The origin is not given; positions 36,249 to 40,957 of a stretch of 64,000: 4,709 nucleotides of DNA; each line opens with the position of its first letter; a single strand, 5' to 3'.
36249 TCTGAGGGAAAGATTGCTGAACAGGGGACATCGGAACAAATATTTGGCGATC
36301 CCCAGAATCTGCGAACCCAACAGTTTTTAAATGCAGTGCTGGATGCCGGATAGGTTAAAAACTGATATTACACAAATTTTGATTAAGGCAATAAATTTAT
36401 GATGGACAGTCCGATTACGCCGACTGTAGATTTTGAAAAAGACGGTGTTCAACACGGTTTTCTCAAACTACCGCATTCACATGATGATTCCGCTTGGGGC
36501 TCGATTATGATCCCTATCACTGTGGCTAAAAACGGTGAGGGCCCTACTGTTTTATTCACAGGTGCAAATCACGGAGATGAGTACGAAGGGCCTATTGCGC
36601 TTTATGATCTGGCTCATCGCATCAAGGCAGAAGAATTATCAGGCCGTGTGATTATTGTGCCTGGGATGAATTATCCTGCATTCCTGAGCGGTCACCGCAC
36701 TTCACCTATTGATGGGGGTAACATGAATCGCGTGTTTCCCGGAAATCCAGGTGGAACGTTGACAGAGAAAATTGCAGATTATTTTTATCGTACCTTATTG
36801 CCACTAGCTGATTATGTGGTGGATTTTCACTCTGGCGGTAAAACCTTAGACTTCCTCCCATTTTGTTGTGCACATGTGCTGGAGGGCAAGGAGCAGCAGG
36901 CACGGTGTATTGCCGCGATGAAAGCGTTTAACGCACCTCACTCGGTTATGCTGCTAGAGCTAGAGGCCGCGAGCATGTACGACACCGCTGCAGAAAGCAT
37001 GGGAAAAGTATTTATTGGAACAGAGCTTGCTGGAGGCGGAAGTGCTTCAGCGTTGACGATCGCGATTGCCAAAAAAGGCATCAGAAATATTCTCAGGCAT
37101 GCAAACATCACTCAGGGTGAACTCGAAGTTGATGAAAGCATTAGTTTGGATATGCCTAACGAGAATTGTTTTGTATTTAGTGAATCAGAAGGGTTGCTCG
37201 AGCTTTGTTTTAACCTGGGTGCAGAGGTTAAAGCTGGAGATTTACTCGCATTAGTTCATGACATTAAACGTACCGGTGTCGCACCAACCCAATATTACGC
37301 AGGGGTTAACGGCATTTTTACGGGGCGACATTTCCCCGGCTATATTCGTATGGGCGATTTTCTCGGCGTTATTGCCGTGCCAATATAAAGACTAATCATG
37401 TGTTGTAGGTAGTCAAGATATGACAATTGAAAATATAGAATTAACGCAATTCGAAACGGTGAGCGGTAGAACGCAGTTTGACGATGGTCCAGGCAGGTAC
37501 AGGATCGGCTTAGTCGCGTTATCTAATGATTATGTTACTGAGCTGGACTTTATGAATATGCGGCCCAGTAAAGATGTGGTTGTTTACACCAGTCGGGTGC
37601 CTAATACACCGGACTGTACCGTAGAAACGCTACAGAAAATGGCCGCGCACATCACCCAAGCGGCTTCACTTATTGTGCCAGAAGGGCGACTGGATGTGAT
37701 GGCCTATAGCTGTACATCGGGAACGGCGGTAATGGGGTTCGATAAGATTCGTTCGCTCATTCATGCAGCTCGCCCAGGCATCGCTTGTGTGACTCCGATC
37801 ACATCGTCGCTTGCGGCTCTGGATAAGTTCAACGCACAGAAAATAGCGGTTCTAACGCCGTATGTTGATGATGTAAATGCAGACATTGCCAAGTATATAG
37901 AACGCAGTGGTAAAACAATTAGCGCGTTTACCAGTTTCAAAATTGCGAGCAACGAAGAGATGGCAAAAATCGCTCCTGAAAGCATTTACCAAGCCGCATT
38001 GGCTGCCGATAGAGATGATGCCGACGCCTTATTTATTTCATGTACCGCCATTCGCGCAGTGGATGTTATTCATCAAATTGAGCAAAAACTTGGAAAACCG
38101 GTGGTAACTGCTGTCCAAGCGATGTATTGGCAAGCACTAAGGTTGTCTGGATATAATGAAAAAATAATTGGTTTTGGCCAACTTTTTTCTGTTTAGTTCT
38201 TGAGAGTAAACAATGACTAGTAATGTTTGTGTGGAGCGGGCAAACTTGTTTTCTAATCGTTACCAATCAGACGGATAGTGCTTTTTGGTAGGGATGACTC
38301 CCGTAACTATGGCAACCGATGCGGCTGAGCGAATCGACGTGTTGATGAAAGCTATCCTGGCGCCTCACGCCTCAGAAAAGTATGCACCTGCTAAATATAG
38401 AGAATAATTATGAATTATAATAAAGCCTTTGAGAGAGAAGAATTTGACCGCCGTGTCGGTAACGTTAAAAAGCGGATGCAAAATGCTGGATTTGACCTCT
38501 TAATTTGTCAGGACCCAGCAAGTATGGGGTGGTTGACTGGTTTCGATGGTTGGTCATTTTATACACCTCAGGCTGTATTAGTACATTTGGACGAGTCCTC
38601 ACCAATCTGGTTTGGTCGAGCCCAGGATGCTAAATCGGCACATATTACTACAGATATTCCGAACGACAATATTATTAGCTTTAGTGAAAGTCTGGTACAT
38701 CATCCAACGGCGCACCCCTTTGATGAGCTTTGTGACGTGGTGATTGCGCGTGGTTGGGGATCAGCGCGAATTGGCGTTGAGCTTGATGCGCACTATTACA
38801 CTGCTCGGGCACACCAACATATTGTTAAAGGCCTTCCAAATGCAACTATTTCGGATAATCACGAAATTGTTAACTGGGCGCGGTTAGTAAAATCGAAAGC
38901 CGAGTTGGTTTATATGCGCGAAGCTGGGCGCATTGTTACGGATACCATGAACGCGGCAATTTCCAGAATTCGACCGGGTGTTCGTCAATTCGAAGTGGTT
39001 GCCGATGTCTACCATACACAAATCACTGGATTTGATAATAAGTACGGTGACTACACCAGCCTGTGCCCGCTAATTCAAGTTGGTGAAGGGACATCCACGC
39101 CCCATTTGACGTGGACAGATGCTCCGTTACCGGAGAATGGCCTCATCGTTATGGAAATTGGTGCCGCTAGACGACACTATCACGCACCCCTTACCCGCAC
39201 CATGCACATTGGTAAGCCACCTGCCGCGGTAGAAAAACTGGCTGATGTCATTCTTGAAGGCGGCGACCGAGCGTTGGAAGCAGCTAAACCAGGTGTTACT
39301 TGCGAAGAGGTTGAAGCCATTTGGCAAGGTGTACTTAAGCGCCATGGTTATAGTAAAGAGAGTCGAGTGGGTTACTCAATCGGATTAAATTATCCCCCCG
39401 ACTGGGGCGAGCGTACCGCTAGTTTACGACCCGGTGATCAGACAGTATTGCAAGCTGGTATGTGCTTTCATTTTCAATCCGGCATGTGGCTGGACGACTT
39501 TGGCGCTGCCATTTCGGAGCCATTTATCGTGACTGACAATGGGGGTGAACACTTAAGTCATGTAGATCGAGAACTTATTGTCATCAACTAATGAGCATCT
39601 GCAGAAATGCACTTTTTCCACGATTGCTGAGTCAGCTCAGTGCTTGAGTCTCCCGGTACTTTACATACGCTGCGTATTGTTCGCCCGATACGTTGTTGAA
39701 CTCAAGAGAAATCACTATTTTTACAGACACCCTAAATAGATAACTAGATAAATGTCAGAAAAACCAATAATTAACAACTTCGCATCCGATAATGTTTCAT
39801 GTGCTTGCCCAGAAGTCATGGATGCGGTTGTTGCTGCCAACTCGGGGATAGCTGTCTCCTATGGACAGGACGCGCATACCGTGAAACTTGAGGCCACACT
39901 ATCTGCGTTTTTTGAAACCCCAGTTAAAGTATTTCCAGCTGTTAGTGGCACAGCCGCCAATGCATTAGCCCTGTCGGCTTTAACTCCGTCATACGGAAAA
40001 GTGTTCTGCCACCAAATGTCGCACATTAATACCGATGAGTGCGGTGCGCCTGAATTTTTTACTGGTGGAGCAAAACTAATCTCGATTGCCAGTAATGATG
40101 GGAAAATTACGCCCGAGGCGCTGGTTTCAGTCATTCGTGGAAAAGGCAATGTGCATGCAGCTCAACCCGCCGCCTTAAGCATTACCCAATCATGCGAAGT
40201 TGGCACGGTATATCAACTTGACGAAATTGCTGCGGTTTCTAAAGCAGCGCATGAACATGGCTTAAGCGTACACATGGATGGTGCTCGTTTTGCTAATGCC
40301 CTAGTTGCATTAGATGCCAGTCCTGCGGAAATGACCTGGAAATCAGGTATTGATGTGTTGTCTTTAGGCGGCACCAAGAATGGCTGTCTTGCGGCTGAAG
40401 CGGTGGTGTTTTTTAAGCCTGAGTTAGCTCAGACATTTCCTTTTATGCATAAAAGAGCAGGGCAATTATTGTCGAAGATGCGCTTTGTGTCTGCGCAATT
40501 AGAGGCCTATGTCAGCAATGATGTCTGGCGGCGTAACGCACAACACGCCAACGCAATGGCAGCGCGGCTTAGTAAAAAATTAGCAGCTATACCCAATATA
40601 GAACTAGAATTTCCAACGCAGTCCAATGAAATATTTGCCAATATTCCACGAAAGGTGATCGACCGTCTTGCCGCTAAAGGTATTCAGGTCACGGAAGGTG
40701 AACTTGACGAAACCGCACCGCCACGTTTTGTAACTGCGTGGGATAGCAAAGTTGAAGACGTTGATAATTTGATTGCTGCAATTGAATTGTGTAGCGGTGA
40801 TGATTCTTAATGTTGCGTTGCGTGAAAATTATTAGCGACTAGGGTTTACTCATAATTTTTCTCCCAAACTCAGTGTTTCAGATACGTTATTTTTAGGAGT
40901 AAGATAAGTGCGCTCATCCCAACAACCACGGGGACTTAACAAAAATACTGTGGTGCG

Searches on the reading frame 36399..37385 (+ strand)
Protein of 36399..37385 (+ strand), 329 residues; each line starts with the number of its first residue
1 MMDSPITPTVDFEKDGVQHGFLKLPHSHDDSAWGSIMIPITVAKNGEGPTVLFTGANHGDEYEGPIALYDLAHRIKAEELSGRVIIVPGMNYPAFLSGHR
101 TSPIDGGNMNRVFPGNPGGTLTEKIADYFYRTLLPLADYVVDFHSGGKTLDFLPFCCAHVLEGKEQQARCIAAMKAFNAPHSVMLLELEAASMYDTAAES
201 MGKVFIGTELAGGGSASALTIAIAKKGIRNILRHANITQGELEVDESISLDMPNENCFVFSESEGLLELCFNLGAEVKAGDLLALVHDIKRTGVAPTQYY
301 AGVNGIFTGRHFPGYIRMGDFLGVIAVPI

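Call 84: search_protein_families(library=pfam, proteins=[window:36399-37385:+], max_evalue=0.000001)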
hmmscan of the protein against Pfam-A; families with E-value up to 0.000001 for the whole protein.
window:36399-37385:+ (329 aa): 1 family
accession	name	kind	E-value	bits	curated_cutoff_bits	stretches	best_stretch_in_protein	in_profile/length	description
PF24827.1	AstE_AspA_cat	-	7.1e-46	156.6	25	1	47-234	1-191/192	Succinylglutamate desuccinylase/Aspartoacylase catalytic domain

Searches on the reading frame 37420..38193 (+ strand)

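Call 84: search_protein_families(library=pfam, proteins=[window:37420-38193:+], max_evalue=0.000001)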
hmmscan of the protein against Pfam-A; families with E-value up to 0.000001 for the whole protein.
window:37420-38193:+ (258 aa): 1 family
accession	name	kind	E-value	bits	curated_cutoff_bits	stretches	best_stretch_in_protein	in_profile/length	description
PF17645.6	Amdase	-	1.3e-24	87.6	25.9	1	116-256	86-228/228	Arylmalonate decarboxylase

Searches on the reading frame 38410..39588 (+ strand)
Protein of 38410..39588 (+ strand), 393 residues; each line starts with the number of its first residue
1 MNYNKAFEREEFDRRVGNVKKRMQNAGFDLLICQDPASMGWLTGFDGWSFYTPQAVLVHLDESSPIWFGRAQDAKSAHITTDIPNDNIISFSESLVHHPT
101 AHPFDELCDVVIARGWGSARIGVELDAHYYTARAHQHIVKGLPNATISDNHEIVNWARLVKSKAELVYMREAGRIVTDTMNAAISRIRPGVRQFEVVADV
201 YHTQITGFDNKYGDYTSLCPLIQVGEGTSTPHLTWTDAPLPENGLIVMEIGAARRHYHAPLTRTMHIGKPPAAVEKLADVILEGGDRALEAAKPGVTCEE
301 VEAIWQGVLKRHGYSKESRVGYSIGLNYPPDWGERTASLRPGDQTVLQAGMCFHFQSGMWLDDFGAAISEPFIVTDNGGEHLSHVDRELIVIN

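Call 63: search_protein_families(library=pfam, proteins=[window:38410-39588:+], max_evalue=0.00001)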
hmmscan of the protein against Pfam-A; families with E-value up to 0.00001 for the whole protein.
window:38410-39588:+ (393 aa): 2 families
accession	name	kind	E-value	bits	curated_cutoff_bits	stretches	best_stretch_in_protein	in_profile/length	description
PF00557.29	Peptidase_M24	-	6.9e-38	130.9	23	1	169-376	3-208/208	Metallopeptidase family M24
PF01321.24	Creatinase_N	-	7.2e-12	46.4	22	1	15-160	1-128/128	Creatinase/Prolidase N-terminal domain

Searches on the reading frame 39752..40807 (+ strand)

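Call 84: search_protein_families(library=pfam, proteins=[window:39752-40807:+], max_evalue=0.000001)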
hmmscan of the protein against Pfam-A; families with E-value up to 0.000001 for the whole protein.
window:39752-40807:+ (352 aa): 1 family
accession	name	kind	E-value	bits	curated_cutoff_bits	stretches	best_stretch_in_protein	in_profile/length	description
PF01212.27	Beta_elim_lyase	-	3.9e-58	197.5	27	1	10-294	2-283/288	Beta-eliminating lyase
